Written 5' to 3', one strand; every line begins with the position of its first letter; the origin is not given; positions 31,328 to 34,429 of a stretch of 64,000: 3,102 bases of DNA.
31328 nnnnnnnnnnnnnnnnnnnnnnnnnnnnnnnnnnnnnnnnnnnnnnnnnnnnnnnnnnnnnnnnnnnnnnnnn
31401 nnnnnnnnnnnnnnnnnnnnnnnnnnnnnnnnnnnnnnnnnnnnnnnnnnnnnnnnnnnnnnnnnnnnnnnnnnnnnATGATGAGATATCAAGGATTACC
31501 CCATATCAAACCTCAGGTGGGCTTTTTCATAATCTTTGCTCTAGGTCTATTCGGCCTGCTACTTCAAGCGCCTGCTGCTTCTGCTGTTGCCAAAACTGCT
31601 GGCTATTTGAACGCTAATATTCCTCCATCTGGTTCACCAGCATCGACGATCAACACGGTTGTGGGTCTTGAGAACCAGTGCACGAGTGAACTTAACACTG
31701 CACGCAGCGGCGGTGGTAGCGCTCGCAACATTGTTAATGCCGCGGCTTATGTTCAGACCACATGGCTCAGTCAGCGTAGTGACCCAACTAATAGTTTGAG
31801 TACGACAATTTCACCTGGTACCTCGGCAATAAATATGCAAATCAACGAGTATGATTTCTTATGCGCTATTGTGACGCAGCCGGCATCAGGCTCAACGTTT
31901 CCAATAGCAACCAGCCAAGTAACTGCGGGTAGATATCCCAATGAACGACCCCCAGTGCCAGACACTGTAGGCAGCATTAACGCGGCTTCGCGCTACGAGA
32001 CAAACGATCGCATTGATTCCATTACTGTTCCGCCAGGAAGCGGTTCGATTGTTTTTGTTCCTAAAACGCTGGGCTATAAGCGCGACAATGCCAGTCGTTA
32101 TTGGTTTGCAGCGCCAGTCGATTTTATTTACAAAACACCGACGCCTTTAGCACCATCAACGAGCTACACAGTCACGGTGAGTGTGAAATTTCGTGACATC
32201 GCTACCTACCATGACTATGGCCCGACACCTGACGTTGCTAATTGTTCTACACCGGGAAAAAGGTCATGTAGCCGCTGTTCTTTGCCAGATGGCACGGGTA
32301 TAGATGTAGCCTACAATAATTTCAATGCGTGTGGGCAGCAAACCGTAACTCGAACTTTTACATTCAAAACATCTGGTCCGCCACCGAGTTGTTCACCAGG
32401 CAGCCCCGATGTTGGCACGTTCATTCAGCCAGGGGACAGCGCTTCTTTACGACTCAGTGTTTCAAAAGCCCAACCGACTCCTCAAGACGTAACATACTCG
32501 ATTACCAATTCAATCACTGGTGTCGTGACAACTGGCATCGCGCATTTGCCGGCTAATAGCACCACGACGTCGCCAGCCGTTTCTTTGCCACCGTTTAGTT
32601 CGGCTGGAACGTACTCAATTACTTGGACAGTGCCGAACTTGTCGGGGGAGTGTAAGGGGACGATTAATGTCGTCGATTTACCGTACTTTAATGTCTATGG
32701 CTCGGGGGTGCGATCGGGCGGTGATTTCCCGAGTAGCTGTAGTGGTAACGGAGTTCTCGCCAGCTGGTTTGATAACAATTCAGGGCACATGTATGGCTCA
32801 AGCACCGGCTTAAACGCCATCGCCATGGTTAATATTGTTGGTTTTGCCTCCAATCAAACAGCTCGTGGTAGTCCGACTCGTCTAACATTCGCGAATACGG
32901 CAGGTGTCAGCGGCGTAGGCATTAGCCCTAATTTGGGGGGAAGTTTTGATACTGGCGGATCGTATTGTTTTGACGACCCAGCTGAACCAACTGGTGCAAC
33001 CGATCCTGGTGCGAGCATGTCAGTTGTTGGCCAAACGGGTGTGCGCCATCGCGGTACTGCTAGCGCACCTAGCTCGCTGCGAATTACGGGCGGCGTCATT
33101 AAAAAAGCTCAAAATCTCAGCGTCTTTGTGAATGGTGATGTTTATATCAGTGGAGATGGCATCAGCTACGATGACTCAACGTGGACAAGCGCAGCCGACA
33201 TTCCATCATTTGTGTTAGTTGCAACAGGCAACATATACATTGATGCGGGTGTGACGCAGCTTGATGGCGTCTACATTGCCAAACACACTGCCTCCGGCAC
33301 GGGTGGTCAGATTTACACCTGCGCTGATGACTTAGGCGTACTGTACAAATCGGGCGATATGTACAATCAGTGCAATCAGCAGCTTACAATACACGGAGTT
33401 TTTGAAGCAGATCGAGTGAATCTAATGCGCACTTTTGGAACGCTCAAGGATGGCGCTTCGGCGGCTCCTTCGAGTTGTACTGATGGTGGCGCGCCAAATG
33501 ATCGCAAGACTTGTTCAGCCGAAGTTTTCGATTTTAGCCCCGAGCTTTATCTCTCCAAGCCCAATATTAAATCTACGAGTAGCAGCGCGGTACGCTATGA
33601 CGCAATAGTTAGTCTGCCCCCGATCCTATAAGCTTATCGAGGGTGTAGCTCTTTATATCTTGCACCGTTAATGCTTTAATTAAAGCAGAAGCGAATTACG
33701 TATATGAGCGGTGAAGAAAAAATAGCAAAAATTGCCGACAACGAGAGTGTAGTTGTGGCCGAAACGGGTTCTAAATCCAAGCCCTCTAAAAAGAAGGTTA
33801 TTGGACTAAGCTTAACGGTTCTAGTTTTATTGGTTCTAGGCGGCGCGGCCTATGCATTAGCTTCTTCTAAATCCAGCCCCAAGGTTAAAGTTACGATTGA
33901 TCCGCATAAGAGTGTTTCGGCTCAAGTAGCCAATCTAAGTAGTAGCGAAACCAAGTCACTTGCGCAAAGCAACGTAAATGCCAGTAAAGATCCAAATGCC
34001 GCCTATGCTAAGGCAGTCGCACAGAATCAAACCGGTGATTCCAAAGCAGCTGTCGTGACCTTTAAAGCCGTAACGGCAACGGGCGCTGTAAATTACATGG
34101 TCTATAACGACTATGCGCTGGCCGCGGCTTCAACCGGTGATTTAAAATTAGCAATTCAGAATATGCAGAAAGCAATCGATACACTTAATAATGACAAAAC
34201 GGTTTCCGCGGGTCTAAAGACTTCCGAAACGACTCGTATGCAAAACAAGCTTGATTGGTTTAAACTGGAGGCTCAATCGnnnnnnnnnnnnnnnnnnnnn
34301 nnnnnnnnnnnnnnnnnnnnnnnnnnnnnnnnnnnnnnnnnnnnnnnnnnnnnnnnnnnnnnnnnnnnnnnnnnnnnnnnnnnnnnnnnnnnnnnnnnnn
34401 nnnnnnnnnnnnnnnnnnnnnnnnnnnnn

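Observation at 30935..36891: Tandemly duplicated two-gene cassette of unknown function: single-pass membrane protein translationally coupled to a large secreted protein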

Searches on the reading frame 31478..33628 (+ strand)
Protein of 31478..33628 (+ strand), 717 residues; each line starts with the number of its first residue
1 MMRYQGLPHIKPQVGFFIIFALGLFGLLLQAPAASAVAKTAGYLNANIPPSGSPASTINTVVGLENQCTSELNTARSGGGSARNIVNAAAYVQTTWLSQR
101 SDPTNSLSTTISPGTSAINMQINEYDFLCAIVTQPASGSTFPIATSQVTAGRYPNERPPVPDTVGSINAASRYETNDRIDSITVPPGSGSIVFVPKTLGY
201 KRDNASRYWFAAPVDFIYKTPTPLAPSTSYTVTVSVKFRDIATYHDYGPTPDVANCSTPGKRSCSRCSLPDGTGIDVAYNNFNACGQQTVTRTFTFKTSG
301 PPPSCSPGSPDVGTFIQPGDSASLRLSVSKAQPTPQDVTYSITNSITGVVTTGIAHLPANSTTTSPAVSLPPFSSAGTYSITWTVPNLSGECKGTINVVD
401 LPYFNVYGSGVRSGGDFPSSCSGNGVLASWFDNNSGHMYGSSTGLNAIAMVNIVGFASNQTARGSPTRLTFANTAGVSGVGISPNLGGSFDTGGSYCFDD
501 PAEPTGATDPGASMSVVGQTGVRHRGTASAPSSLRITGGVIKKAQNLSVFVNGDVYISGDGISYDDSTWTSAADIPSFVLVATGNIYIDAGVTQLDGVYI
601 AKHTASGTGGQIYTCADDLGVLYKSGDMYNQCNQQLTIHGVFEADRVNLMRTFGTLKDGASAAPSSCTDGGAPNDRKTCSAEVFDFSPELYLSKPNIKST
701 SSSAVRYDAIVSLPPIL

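Call 5: search_protein_families(library=pfam, proteins=[window:31478-33628:+], max_evalue=1)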
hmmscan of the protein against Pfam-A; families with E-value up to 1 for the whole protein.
window:31478-33628:+ (717 aa): 2 families
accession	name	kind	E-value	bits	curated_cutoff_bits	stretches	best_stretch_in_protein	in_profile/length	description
PF05108.18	T7SS_ESX1_EccB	-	0.0019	17.4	27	1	97-209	314-418/474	Type VII secretion system ESX-1, transport TM domain B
PF00801.26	PKD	-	0.16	12.4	23.5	1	313-394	8-74/80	PKD domain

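Call 6: search_protein_families(library=ncbifam, proteins=[window:31478-33628:+], max_evalue=1)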
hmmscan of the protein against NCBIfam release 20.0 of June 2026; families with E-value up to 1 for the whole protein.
window:31478-33628:+ (717 aa): 0 families

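Call 80: search_protein_families(library=phrogs, proteins=[window:31478-33628:+], max_evalue=0.01)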
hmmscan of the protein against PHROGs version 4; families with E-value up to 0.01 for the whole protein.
window:31478-33628:+ (717 aa): 0 families

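Call 84: list_cluster_members(proteins=[P0001, window:31478-33628:+, window:30954-31478:+, window:33704-34279:+, window:37007-38047:+])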
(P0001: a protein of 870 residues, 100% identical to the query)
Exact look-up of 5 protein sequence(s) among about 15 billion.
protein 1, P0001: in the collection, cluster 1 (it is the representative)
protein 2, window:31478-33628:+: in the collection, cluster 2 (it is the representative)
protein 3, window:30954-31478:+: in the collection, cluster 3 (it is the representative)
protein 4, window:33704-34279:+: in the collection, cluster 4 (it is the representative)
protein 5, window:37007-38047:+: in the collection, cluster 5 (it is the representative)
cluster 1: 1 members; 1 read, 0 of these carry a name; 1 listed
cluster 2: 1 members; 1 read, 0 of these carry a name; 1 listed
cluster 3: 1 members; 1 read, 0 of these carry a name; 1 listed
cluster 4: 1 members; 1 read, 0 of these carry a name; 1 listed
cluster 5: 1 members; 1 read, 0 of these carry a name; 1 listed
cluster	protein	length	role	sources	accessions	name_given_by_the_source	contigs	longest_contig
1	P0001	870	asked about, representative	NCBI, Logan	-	-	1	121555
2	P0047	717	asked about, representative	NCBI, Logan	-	-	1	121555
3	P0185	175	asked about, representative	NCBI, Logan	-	-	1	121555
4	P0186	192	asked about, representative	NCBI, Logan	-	-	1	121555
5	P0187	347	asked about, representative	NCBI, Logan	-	-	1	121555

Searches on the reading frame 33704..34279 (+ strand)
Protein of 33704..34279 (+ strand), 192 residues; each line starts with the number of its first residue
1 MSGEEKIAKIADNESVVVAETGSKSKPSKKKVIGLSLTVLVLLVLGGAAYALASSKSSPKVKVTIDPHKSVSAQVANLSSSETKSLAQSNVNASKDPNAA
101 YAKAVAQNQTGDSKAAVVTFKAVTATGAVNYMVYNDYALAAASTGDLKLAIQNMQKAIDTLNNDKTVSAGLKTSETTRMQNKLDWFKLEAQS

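Call 5: search_protein_families(library=pfam, proteins=[window:33704-34279:+], max_evalue=1)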
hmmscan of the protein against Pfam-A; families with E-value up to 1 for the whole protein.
window:33704-34279:+ (192 aa): 6 families
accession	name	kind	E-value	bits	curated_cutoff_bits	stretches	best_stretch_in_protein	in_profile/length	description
PF13181.12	TPR_8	-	0.00066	20.1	25.7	1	133-159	3-29/34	Tetratricopeptide repeat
PF13883.13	CREG_beta-barrel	-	0.0041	17.5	27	1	97-184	5-92/167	CREG, beta-barrel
PF13432.12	TPR_16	-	0.037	14.9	32.7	1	101-159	1-59/65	Tetratricopeptide repeat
PF12698.13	ABC2_membrane_3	-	0.038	13.5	31.6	1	37-171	6-133/347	ABC-2 family transporter protein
PF23204.1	KIF21A_2nd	-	0.043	14.6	27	1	138-166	5-33/90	KIF21A-like domain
PF23914.1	TPR_CcmH_CycH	-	0.093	13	42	1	96-165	85-155/158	Cytochrome c-type biogenesis protein H TPR domain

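Call 6: search_protein_families(library=ncbifam, proteins=[window:33704-34279:+], max_evalue=1)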
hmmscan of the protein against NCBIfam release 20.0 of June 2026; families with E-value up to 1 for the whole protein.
window:33704-34279:+ (192 aa): 6 families
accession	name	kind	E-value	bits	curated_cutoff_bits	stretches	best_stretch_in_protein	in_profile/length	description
NF040959.1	MamA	equivalog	0.00012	21.6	200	1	69-165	43-139/204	magnetosome protein MamA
NF004285.1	PRK05696.1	equivalog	0.0045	16.8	179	1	12-72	3-54/171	flagellar basal body-associated protein FliL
NF033761.1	gliding_GltJ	equivalog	0.021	13.9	450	1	25-136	366-469/671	adventurous gliding motility protein GltJ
NF033920.0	C39_PA2778_fam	equivalog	0.087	12.2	150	1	62-159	151-252/255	PA2778 family cysteine peptidase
NF009420.1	PRK12785.1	equivalog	0.11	12.3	197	1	19-59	8-49/161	flagellar basal body-associated protein FliL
NF038040.1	phero_PhrK_fam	equivalog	0.16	12.2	35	1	30-63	3-33/40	PhrK family phosphatase-inhibitory pheromone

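Call 54: search_protein_families(library=pfam, alignment_id=A4, max_evalue=0.01)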
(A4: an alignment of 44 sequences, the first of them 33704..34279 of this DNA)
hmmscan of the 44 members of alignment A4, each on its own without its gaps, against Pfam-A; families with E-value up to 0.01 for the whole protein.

A. member 1, window:33704-34279:+ (192 aa): 2 families
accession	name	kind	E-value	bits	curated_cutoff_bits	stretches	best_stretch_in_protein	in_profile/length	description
PF13181.12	TPR_8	-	0.00066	20.1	25.7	0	133-159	3-29/34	Tetratricopeptide repeat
PF13883.13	CREG_beta-barrel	-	0.0041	17.5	27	1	97-184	5-92/167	CREG, beta-barrel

B. families by the number of members that match (of 44 scanned): 43 families (the first 25 are shown)
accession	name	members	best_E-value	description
PF07719.23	TPR_2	24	8.4e-12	Tetratricopeptide repeat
PF13181.12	TPR_8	22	3.3e-12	Tetratricopeptide repeat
PF00515.34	TPR_1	18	7e-12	Tetratricopeptide repeat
PF13428.12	TPR_14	15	5.5e-07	Tetratricopeptide repeat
PF13432.12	TPR_16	14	1.8e-10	Tetratricopeptide repeat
PF13176.12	TPR_7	14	4.7e-07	Tetratricopeptide repeat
PF13424.12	TPR_12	12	2.1e-07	Tetratricopeptide repeat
PF10602.15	RPN7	11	1.1e-05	26S proteasome subunit RPN7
PF13174.12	TPR_6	7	2.6e-07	Tetratricopeptide repeat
PF13414.12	TPR_11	7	2.4e-05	TPR repeat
PF14559.12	TPR_19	6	3.7e-06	Tetratricopeptide repeat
PF23914.1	TPR_CcmH_CycH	5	0.00013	Cytochrome c-type biogenesis protein H TPR domain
PF09976.15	TPR_21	4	0.00045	Tetratricopeptide repeat-like domain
PF13374.12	TPR_10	4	0.00089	Tetratricopeptide repeat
PF11846.14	Wzy_C_2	3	7e-05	Virulence factor membrane-bound polymerase, C-terminal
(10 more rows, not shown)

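Call 55: search_solved_structures(query=A4, max_evalue=1)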
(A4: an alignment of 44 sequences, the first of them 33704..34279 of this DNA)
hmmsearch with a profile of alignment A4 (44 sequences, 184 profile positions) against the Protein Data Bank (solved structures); distinct sequences matched with E-value up to 1: 424 (the best 60 are shown).
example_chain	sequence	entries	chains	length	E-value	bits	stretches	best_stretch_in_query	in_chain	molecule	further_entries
9qhb_A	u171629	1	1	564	9.1e-112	374.4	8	96-161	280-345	Engineered tetratricopeptide repeat protein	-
8bu0_A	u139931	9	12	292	1e-60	208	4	96-170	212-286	Consensus tetratricopeptide repeat protein | Crystal structure of an 8-repeat consensus TPR superhelix with Zinc. | Monomer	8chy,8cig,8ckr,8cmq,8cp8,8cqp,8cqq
9qhc_A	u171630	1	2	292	3.3e-57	196.6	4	96-161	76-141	Engineered tetratricopeptide repeat protein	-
2fo7_A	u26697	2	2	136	1.1e-30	110.2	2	98-161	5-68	SYNTHETIC CONSENSUS TPR PROTEIN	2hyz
8ch0_A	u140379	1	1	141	1.1e-30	110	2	96-159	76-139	Consensus tetratricopeptide repeat protein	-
9gzg_A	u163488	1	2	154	3.9e-30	108.3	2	99-161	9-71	Engineered CTPR protein with glutamic acids for conductivity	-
2wqh_A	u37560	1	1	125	8.2e-30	107.3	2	94-163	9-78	CTPR3Y3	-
7obi_A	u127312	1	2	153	1.8e-29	106.2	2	97-164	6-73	CTPR-rv4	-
1na0_A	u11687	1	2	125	2e-29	106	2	95-163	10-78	designed protein CTPR3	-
6v8e_A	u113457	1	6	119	2.2e-25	92.8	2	98-170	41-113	Designed protein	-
8bd7_A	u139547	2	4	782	1.7e-23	86.7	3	96-157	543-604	IFT88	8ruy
7yeh_B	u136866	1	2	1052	3.1e-23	85.8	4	95-160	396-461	UDP-N-acetylglucosamine--peptide N-acetylglucosaminyltransferase 110 kDa subunit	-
7ntf_A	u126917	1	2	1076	5e-23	85.2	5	95-160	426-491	Isoform 1 of UDP-N-acetylglucosamine--peptide N-acetylglucosaminyltransferase 110 kDa subu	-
7yea_A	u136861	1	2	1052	5.8e-23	84.9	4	95-160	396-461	UDP-N-acetylglucosamine--peptide N-acetylglucosaminyltransferase 110 kDa subunit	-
6vfj_B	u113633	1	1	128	1.2e-22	84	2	97-177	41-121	I53_dn5B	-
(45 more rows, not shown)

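Call 80: search_protein_families(library=phrogs, proteins=[window:33704-34279:+], max_evalue=0.01)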
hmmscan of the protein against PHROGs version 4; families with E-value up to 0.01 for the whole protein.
window:33704-34279:+ (192 aa): 1 family
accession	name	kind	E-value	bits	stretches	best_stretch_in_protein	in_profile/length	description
phrog_2833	-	head and packaging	0.0032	16.6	1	71-174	4-106/874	portal protein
